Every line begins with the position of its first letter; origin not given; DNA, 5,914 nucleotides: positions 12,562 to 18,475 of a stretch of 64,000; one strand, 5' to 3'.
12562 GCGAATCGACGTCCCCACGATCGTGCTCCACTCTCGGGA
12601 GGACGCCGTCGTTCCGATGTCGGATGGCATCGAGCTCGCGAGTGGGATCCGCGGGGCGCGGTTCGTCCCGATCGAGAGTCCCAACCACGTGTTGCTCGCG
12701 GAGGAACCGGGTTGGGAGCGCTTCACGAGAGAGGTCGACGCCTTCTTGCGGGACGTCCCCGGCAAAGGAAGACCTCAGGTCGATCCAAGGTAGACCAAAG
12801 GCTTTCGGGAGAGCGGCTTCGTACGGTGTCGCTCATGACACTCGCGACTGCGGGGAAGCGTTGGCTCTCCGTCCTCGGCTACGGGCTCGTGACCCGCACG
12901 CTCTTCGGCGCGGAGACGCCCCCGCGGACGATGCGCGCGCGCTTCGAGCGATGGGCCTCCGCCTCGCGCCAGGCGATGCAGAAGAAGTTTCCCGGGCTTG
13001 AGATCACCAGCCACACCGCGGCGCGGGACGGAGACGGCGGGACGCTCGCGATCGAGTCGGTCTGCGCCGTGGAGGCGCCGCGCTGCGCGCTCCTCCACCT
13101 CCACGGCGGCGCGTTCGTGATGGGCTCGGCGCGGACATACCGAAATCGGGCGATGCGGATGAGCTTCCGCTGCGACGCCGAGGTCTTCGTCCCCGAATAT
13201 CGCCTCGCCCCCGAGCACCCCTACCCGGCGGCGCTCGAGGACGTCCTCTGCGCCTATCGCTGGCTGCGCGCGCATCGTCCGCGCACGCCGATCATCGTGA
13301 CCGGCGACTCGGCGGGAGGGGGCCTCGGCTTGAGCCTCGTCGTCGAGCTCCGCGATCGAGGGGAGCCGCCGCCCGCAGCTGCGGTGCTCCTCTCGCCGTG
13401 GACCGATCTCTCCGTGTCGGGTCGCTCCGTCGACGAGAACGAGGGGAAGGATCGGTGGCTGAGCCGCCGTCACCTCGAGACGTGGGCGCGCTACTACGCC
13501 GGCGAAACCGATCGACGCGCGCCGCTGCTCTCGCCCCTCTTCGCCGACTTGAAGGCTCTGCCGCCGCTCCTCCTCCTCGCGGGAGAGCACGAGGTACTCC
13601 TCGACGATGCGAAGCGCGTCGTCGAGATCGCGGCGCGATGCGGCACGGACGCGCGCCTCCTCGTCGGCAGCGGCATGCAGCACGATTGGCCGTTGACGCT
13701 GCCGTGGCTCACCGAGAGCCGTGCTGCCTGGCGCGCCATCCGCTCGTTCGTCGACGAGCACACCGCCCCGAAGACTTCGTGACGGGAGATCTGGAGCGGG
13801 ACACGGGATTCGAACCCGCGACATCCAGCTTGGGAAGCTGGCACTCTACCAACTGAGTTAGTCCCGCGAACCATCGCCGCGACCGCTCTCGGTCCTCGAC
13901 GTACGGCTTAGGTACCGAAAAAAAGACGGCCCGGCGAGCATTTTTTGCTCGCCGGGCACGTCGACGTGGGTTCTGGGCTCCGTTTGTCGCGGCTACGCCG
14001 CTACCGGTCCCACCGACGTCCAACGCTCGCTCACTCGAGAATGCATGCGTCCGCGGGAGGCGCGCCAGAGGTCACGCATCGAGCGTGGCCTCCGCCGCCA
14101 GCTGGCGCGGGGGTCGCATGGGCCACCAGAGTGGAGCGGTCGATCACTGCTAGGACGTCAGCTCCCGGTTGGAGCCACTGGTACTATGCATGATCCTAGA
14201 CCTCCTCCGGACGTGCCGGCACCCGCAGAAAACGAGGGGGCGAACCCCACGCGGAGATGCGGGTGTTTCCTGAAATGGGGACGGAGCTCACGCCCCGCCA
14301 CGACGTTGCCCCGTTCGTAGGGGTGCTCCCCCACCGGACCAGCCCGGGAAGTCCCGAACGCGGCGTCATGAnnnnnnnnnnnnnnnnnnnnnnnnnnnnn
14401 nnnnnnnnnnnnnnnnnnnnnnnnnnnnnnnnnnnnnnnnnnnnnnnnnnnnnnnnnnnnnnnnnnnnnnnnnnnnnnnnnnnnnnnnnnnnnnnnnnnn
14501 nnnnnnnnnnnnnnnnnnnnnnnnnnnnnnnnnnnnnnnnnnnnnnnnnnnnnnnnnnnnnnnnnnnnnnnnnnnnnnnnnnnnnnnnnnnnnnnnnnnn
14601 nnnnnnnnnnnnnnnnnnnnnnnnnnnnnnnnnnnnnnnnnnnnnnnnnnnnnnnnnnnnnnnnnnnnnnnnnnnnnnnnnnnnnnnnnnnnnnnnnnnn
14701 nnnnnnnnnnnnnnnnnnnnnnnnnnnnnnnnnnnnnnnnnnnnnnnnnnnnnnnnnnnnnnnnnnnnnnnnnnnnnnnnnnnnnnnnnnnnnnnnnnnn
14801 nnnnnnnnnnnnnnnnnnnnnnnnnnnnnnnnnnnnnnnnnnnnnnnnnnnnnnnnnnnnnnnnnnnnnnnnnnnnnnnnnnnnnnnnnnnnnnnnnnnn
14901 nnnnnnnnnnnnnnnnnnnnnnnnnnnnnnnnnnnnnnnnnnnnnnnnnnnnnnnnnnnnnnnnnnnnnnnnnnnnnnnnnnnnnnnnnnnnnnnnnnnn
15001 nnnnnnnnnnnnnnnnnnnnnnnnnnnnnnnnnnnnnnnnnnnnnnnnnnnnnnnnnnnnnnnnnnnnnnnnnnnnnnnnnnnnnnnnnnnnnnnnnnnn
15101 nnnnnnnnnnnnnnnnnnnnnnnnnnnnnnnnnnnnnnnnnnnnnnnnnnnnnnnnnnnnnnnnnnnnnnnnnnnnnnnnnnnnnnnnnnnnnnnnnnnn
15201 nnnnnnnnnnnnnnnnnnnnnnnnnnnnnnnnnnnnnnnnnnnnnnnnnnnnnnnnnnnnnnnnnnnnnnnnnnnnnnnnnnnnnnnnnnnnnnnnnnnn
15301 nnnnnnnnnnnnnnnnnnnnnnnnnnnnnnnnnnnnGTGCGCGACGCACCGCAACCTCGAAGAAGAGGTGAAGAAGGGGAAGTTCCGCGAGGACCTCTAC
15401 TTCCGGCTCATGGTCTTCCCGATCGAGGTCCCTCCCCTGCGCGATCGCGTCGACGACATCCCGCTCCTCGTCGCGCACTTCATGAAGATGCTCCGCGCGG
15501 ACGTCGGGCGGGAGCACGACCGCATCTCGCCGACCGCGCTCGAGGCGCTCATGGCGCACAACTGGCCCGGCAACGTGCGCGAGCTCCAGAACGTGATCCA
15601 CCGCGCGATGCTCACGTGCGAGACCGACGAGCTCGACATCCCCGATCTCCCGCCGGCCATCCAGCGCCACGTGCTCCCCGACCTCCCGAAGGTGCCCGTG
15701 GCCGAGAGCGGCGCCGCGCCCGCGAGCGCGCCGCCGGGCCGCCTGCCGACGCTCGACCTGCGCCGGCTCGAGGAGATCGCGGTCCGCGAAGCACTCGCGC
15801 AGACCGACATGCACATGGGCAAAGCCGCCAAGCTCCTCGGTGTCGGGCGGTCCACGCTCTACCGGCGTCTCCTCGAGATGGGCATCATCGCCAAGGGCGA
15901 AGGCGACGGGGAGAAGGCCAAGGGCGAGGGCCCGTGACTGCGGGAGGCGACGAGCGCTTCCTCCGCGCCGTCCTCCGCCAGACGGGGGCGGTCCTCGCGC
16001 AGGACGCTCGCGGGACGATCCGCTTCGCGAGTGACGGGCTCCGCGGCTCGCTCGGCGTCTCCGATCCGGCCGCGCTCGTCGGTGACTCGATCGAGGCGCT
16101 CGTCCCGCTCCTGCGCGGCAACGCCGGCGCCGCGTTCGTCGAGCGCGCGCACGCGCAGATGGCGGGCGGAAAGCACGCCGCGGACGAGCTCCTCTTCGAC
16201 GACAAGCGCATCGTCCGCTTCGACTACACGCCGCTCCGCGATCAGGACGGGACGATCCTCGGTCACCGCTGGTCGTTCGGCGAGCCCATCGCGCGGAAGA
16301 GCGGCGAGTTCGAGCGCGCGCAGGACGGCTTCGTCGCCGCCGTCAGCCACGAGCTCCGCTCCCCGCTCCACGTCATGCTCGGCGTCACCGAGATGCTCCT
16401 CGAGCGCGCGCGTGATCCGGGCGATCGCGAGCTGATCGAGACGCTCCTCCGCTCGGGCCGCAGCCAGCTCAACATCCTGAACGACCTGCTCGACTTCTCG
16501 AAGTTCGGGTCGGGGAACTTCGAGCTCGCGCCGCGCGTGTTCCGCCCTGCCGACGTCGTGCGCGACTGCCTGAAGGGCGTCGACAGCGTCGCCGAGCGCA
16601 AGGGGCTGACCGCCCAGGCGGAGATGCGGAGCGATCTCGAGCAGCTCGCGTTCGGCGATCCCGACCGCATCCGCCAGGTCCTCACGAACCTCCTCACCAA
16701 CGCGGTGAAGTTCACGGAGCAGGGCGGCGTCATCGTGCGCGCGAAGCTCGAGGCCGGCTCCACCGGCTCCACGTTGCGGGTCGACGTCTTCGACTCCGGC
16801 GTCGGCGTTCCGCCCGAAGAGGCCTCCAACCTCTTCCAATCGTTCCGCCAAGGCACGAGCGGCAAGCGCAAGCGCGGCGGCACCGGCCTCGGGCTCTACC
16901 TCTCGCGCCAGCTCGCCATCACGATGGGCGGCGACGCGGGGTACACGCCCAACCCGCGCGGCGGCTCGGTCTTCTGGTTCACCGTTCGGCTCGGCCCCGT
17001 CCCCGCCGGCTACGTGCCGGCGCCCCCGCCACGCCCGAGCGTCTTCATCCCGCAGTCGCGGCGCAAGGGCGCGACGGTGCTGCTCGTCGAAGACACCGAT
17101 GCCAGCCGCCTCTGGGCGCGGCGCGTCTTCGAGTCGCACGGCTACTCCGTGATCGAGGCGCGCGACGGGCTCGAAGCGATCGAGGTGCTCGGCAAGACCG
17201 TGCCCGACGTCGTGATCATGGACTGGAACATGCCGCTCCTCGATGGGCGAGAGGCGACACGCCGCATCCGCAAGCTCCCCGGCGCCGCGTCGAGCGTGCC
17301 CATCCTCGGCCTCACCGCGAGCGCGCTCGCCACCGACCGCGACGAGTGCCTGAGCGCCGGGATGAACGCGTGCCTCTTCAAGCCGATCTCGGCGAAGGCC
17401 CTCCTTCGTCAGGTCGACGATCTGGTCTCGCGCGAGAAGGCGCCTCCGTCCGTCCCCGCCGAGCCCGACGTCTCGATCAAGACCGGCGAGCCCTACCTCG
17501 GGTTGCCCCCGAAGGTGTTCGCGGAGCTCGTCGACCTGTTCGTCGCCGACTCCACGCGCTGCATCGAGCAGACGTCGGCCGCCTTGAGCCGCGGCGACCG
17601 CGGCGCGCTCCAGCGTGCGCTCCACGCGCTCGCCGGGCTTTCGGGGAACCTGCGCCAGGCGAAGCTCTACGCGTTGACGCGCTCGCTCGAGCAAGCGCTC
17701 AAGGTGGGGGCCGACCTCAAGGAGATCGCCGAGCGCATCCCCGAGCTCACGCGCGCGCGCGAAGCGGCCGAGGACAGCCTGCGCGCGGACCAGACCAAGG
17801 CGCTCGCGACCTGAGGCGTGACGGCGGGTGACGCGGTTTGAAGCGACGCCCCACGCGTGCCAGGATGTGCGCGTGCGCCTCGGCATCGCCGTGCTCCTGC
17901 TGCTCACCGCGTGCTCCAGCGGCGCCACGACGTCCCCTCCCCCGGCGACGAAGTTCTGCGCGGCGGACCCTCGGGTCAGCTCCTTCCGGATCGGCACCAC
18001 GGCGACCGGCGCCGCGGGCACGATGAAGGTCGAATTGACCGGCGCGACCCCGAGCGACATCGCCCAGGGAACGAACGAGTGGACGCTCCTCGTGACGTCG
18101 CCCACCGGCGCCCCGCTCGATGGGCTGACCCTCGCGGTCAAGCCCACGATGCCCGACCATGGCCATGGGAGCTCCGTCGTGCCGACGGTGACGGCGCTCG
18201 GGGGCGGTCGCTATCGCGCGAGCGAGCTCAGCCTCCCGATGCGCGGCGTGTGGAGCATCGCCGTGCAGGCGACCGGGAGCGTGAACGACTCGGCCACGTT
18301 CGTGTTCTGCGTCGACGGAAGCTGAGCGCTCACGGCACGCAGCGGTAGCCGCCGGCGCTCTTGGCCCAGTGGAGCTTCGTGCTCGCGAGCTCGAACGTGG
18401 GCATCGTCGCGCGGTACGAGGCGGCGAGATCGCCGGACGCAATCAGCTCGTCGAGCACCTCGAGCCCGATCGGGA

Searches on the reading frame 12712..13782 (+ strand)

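Call 18: search_protein_families(library=pfam, proteins=[window:12712-13782:+], max_evalue=0.001)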
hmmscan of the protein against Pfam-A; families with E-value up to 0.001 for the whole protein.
window:12712-13782:+ (356 aa): 4 families
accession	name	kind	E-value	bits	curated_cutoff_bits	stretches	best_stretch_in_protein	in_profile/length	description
PF07859.19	Abhydrolase_3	-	2.8e-53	181.2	25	1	127-326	1-208/210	alpha/beta hydrolase fold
PF10340.15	Say1_Mug180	-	2.4e-11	43.6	21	1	127-267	125-274/374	Steryl acetyl hydrolase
PF20434.5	BD-FAE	-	6.3e-10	39.4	26.8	1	125-207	14-104/215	BD-FAE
PF12146.15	Hydrolase_4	-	6e-05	22.9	27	0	174-236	58-116/239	Serine aminopeptidase, S33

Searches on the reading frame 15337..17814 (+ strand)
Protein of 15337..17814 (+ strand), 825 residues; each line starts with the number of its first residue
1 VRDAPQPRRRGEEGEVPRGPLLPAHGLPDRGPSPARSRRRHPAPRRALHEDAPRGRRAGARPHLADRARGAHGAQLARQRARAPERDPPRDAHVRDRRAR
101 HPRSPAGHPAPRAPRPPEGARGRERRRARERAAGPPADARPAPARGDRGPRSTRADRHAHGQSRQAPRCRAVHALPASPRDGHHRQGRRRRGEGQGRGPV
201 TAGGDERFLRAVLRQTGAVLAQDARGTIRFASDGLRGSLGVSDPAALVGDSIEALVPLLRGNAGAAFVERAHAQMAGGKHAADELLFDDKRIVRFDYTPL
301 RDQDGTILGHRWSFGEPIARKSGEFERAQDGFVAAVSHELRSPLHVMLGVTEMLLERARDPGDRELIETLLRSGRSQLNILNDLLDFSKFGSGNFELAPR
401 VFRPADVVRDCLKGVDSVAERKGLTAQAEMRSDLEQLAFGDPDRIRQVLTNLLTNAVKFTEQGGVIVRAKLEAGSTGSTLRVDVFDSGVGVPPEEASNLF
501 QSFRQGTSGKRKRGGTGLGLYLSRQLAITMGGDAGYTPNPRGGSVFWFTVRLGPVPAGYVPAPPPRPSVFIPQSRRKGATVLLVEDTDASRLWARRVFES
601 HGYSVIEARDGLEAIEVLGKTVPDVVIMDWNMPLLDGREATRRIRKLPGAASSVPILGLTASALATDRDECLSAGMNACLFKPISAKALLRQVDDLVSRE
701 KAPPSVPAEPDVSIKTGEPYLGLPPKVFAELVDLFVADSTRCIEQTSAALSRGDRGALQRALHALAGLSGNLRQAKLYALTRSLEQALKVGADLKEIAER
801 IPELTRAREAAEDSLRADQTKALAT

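Call 18: search_protein_families(library=pfam, proteins=[window:15337-17814:+], max_evalue=0.001)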
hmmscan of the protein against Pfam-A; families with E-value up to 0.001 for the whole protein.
window:15337-17814:+ (825 aa): 6 families
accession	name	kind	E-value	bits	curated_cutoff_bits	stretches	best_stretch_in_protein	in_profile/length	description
PF02518.31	HATPase_c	-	6.4e-26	91.4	26.4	1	440-552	1-109/111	Histidine kinase-, DNA gyrase B-, and HSP90-like ATPase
PF00072.30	Response_reg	-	1.8e-23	83.3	30.2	1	581-693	1-110/111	Response regulator receiver domain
PF00512.31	HisKA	-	1.9e-17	63.5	26.9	1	329-393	2-66/66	His Kinase A (phospho-acceptor) domain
PF01627.28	Hpt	-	3.3e-08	34.1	24.6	1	730-804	1-74/84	Hpt domain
PF13581.12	HATPase_c_2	-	2.4e-05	24.8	27.4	1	425-527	25-109/127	Histidine kinase-like ATPase domain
PF08448.16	PAS_4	-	5.4e-05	23.8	23.1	1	219-310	8-98/110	PAS fold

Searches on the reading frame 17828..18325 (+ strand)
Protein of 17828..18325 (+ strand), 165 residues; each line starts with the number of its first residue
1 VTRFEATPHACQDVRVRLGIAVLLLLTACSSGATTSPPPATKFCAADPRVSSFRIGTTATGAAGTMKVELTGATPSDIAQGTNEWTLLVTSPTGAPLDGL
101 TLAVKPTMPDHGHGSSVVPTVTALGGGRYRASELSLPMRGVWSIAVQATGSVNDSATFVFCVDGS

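Call 18: search_protein_families(library=pfam, proteins=[window:17828-18325:+], max_evalue=0.001)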
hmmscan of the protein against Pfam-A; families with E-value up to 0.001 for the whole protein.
window:17828-18325:+ (165 aa): 1 family
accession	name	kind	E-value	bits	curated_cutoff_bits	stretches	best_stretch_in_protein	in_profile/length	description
PF13115.11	YtkA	-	6.1e-11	43.3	25.9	1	65-146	6-84/85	YtkA-like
